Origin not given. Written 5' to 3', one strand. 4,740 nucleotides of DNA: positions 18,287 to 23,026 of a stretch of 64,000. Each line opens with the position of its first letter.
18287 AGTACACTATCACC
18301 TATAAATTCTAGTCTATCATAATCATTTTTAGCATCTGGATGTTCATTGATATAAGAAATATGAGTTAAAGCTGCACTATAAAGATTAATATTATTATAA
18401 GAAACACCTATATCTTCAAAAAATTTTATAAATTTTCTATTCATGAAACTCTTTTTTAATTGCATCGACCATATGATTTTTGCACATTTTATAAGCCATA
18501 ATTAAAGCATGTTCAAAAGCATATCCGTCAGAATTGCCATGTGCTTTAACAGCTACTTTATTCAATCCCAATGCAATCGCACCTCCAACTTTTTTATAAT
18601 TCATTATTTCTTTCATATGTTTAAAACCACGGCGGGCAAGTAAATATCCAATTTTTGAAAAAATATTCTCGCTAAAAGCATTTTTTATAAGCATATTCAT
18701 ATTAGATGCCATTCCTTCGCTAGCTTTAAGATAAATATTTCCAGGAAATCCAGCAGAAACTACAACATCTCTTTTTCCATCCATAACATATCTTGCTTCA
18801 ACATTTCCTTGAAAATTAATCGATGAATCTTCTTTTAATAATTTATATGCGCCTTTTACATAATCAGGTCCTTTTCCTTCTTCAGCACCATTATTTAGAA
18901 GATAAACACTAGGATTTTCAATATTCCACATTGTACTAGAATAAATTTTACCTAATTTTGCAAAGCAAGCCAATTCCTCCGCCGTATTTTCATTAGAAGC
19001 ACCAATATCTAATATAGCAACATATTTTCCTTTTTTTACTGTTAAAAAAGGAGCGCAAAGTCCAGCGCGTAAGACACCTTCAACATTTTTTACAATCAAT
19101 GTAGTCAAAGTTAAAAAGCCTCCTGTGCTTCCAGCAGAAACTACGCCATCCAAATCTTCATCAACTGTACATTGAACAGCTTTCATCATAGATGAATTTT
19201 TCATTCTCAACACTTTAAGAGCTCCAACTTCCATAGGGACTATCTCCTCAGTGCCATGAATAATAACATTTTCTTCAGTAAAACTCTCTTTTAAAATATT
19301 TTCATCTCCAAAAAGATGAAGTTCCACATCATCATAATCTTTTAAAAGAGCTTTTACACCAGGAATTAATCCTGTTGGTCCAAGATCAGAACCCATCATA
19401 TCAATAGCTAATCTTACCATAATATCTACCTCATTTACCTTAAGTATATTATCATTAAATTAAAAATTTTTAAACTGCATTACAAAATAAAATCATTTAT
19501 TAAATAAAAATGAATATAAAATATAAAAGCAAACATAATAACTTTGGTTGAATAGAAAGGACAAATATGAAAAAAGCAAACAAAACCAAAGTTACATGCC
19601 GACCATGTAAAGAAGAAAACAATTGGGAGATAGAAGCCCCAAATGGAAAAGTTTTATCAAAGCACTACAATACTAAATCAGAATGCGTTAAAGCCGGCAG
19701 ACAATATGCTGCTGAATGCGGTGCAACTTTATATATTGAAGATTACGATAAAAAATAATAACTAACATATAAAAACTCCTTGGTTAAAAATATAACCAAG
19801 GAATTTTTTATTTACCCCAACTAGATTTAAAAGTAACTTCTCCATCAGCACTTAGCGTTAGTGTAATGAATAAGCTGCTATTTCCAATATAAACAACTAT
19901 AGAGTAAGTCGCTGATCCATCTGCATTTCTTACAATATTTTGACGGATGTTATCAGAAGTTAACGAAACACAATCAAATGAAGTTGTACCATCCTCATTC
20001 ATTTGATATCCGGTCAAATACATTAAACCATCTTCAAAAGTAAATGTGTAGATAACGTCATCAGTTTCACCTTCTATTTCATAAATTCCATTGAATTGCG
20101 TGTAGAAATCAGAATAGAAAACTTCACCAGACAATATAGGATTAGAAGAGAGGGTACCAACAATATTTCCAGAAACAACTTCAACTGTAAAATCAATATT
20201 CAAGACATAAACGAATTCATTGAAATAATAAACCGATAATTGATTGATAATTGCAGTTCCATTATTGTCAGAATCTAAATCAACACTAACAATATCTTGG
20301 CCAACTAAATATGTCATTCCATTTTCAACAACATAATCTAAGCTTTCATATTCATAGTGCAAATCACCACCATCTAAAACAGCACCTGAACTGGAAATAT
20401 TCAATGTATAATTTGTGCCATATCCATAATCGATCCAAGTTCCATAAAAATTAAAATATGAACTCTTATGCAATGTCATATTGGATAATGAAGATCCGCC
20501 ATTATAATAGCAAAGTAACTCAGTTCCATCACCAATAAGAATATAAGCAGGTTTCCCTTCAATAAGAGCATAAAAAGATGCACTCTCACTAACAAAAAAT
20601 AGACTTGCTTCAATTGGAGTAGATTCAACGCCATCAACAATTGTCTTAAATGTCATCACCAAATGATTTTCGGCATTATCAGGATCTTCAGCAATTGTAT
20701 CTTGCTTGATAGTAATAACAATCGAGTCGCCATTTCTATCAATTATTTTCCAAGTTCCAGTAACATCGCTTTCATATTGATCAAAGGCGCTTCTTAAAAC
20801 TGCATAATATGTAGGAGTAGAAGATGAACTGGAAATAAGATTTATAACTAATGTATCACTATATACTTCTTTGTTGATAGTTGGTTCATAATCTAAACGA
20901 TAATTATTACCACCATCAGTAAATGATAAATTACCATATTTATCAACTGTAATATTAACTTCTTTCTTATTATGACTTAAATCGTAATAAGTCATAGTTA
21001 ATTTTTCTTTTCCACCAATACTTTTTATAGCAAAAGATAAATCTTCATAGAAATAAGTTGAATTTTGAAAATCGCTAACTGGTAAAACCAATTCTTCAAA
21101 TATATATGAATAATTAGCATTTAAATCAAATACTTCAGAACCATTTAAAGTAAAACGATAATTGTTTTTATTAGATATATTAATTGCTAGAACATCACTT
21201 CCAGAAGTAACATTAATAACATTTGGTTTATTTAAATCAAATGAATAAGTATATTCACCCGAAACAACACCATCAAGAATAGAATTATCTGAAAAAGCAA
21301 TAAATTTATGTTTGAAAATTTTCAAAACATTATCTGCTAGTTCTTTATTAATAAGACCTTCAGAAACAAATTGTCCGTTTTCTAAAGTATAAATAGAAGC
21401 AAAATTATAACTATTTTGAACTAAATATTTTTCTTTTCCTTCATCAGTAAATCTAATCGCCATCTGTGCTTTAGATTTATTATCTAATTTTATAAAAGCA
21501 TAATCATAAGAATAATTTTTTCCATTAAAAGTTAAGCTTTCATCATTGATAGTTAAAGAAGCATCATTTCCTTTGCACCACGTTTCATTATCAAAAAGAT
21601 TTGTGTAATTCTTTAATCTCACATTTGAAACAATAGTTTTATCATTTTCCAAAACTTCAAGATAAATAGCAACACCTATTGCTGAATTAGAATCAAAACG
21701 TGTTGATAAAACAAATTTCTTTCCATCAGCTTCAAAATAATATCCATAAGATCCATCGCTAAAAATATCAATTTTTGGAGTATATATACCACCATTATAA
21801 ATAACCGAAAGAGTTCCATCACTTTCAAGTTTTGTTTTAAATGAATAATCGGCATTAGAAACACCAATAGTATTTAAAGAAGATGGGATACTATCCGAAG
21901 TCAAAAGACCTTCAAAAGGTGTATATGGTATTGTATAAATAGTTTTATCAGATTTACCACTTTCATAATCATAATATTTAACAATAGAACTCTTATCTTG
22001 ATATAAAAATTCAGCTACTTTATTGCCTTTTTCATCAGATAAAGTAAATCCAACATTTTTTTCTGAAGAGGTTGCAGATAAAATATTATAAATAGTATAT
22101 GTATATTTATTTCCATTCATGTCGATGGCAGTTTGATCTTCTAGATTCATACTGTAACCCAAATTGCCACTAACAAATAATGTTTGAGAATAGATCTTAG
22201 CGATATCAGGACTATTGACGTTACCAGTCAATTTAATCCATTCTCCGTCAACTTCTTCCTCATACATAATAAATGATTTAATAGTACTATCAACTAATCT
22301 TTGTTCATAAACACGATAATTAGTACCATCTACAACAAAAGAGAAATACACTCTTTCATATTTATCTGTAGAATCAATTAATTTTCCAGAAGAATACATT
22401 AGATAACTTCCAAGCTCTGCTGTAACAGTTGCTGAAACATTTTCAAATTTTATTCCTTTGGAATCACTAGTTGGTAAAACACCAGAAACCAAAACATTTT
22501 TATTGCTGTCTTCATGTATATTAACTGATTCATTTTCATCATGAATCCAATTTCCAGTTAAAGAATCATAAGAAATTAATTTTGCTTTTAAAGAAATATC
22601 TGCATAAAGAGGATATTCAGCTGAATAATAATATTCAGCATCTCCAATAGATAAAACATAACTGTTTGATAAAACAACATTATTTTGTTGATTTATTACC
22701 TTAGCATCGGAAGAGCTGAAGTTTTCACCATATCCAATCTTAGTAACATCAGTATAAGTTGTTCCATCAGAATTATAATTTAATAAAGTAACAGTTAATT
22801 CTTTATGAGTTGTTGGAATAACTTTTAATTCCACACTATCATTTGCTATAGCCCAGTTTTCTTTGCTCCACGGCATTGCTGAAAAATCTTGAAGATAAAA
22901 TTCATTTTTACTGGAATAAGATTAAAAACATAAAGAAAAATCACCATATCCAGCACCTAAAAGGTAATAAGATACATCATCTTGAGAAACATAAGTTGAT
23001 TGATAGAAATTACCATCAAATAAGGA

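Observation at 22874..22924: Single in-frame TAA splits a 1488-codon surface protein gene into a Glug lipoprotein and a 1022-aa ORF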

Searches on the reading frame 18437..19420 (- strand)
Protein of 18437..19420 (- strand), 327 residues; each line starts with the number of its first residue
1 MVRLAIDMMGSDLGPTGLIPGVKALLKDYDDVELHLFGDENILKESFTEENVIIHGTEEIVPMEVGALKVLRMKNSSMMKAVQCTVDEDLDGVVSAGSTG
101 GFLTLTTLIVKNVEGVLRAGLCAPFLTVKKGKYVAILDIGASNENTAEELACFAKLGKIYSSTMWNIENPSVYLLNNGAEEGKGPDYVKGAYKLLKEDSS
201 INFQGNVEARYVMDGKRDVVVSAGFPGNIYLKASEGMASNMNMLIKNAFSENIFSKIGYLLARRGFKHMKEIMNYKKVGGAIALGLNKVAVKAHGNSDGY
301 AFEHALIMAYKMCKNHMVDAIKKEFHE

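Call 6: search_protein_families(library=pfam, proteins=[window:18437-19420:-], max_evalue=0.01)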
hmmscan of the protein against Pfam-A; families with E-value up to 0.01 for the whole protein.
window:18437-19420:- (327 aa): 1 family
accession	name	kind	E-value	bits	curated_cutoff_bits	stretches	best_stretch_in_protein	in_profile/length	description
PF02504.20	FA_synthesis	-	6.9e-76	255.8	29.1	1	2-317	1-321/324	Fatty acid synthesis protein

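Call 7: search_protein_families(library=ncbifam, proteins=[window:18437-19420:-], max_evalue=0.01)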
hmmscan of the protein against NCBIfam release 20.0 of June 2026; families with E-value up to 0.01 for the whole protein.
window:18437-19420:- (327 aa): 3 families
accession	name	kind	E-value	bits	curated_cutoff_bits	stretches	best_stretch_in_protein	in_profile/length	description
TIGR00182.1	plsX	equivalog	7.9e-81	271.8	243.4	1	3-326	2-328/337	phosphate acyltransferase PlsX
NF010420.0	PRK13846.1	equivalog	5e-43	147.5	536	1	2-325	3-315/316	phosphate acyltransferase PlsX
NF010419.0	PRK13845.1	equivalog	5.6e-42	144.1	729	1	40-319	148-427/440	putative glycerol-3-phosphate acyltransferase PlsX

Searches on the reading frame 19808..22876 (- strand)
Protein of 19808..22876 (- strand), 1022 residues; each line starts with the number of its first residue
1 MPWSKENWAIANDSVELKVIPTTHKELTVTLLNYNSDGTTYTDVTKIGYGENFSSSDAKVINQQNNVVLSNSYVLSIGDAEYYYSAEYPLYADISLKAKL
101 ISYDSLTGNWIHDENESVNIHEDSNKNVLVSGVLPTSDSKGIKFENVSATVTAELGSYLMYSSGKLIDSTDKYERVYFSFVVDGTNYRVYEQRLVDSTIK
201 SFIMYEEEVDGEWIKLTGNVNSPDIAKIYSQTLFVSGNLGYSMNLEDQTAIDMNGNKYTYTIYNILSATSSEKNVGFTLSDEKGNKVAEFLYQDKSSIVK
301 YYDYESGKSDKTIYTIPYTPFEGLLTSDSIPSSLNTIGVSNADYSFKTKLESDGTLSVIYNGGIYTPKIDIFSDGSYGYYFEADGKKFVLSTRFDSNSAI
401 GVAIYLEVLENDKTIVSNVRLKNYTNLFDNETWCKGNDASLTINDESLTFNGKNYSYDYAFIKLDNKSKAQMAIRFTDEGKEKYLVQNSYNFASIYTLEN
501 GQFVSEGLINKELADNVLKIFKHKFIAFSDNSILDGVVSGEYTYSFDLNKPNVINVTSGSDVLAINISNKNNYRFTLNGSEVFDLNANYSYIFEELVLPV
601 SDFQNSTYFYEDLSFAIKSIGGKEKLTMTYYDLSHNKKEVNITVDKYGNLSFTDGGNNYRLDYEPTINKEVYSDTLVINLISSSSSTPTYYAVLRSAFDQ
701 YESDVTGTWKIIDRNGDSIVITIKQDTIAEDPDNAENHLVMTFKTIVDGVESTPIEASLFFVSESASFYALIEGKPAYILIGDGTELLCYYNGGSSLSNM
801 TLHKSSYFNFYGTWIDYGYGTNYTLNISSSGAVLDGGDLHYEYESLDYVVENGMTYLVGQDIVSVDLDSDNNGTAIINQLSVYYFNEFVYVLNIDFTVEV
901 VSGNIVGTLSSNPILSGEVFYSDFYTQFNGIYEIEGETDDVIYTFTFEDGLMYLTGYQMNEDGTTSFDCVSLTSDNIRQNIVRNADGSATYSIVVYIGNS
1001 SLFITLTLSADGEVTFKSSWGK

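Call 6: search_protein_families(library=pfam, proteins=[window:19808-22876:-], max_evalue=0.01)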
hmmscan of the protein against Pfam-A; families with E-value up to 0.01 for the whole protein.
window:19808-22876:- (1022 aa): 0 families

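Call 7: search_protein_families(library=ncbifam, proteins=[window:19808-22876:-], max_evalue=0.01)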
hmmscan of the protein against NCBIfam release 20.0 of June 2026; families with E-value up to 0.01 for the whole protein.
window:19808-22876:- (1022 aa): 0 families

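Call 34: search_protein_representatives(protein=window:19808-22876:-)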
Query: 1022 residues. Proteins with E-value up to 0.001 (for the whole library): 3; up to 1e-10: 2; up to 1e-30: 1. The best 3 are listed.
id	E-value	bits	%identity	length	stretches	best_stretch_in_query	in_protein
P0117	3.1e-182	624.6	95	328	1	472-778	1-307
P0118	1.5e-16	76.2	29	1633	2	740-1015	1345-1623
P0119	6.9e-05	37.6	22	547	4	709-810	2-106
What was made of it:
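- Closest known: GLUG motif-containing surface proteins. Different: The distal 1000 residues or so have no relatives outside this species and one other lineage (call 34).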

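Call 38: find_encoding_contigs(protein=P0118, flank=8000, max_places=3)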
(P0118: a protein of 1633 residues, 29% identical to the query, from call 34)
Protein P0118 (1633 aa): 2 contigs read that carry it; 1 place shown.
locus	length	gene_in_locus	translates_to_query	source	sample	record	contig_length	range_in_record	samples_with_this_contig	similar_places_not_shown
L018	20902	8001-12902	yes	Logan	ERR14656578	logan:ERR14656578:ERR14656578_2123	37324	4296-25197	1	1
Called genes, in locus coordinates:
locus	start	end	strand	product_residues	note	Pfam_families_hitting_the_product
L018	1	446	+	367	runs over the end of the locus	-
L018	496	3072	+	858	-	PF00496:SBP_bac_5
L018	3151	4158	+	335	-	PF00528:BPD_transp_1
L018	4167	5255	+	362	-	PF12911:OppC_N, PF00528:BPD_transp_1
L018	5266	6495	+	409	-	PF00005:ABC_tran, PF13304:AAA_21 (weak), PF08352:oligo_HPY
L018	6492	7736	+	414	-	PF00005:ABC_tran, PF08352:oligo_HPY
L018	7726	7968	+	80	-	-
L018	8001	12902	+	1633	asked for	PF09479:Flg_new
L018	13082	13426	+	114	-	PF13240:Zn_Ribbon_1 (weak), PF13248:Zn_ribbon_3 (weak)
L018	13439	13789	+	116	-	PF12773:DZR (weak), PF13240:Zn_Ribbon_1, PF13248:Zn_ribbon_3 (weak)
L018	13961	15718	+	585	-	PF08439:Peptidase_M3_N, PF01432:Peptidase_M3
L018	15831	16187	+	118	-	PF03780:Asp23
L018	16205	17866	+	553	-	PF02734:Dak2, PF21645:FakA-like_M, PF13684:FakA-like_C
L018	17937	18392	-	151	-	PF04463:2-thiour_desulf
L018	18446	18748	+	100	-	-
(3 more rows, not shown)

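Call 42: search_protein_families(library=pfam, proteins=[P0118], max_evalue=5)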
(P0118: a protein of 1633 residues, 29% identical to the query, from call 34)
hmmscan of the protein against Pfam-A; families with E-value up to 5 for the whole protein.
P0118 (1633 aa): 2 families
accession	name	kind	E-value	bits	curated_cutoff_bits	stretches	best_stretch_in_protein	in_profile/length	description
PF09479.16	Flg_new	-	2.3e-27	95.3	27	3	218-282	1-65/65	Listeria-Bacteroides repeat domain (List_Bact_rpt)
PF07581.17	Glug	-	0.018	15.9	20.5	2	401-425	2-27/28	The GLUG motif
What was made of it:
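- On Flg_new / Listeria-Bacteroides repeat (PF09479): P0118 scores 95.3 bits in 3 stretches (call 42).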

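Call 47: find_encoding_contigs(protein=P0117, flank=6000, max_places=4)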
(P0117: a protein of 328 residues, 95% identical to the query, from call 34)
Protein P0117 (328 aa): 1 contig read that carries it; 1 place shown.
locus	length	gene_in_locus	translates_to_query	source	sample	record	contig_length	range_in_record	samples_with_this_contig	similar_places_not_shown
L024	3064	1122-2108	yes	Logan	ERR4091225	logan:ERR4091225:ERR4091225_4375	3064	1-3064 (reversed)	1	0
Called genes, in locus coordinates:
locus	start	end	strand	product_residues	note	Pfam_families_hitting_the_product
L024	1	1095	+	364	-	?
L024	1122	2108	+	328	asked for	-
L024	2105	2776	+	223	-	-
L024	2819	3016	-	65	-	PF09954:DUF2188 (weak)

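Call 56: predict_structure(alignment_id=A4)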
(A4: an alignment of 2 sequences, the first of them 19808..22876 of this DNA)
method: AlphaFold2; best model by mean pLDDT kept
length: 1022 residues; sequences in the alignment: 2
mean_pLDDT: 33.1   pTM: 0.22
mean pLDDT of the five models: 33.1, 32.4, 31.4, 29.8, 29.2
residues with pLDDT >= 90: 0; 70-90: 1; 50-70: 39; < 50: 982
segments of 3 or more residues with pLDDT < 50: 1-360, 367-379, 389-455, 457-473, 487-493, 508-997, 999-1022
pLDDT, mean of each block of 10 residues (from residue 1): 29 31 37 34 39 33 25 28 26 28 30 32 29 25 26 28 26 33 35 33 36 32 24 25 32 37 32 38 43 35 35 28 23 25 36 41 45 37 54 31 35 31 28 28 36 43 40 55 54 55 54 40 31 27 31 30 29 29 27 28 24 25 27 28 30 28 27 28 28 30 36 36 42 37 37 30 29 32 30 32 28 29 27 24 27 27 29 31 29 29 25 23 26 40 41 42 38 36 40 47 45 42 39
secondary structure, 60 per line:
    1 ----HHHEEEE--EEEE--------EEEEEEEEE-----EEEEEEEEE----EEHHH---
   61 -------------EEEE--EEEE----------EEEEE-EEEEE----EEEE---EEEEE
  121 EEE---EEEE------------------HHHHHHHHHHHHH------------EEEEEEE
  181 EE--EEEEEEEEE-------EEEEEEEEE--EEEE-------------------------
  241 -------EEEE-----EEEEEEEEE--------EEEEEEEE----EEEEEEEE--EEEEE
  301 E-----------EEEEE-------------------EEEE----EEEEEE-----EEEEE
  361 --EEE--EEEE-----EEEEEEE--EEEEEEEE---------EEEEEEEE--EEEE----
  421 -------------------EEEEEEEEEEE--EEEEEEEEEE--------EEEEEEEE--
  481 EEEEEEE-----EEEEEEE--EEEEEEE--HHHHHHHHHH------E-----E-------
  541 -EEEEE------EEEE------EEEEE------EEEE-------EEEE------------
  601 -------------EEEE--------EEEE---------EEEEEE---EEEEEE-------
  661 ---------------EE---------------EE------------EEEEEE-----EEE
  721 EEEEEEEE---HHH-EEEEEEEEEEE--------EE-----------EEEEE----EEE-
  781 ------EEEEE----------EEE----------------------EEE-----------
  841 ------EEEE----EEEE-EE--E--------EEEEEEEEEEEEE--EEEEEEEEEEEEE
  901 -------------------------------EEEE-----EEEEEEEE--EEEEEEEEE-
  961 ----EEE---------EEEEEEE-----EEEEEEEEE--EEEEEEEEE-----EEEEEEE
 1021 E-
elements in order (helices of 4 or more, strands of 3 or more residues): E8-11 E14-17 E26-34 E40-48 E74-77 E80-83 E94-98 E100-104 E109-112 E116-123 E127-130 H149-161 E174-182 E185-193 E201-209 E212-215 E248-251 E257-265 E274-281 E286-293 E296-301 E313-317 E337-340 E345-350 E356-360 E363-365 E368-371 E377-383 E386-393 E403-410 E413-416 E440-450 E453-462 E471-478 E481-487 E493-499 E502-508 H511-520 E542-546 E553-556 E563-567 E574-577 E585-588 E614-617 E626-629 E639-644 E648-653 E707-712 E718-728 E736-746 E768-772 E777-779 E787-791 E802-804 E827-829 E847-850 E855-858 E873-885 E888-900 E932-935 E941-948 E951-959 E965-967 E977-983 E989-997 E1000-1008 E1014-1021
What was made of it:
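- Tried and rejected: AlphaFold2 with a two-sequence alignment gave mean pLDDT 33 and pTM 0.22 (call 56).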

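Call 63: find_encoding_contigs(protein=window:19808-22876:-, flank=2000, max_places=10)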
Protein window:19808-22876:- (1022 aa): 8 contigs read that carry it; 1 place shown.
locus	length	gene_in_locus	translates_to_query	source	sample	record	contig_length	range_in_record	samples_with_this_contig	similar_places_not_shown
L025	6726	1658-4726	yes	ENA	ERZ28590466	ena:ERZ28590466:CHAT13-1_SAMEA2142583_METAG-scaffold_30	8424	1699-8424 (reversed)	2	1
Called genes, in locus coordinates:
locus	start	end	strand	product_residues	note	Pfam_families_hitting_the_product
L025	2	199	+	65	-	?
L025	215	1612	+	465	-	PF09479:Flg_new (weak)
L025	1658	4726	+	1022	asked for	-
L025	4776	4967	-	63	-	PF09954:DUF2188 (weak)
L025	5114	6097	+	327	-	PF02504:FA_synthesis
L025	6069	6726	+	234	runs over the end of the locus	PF14622:Ribonucleas_3_3, PF00636:Ribonuclease_3, PF00035:dsrm, PF22892:DSRM_MRPL44 (weak)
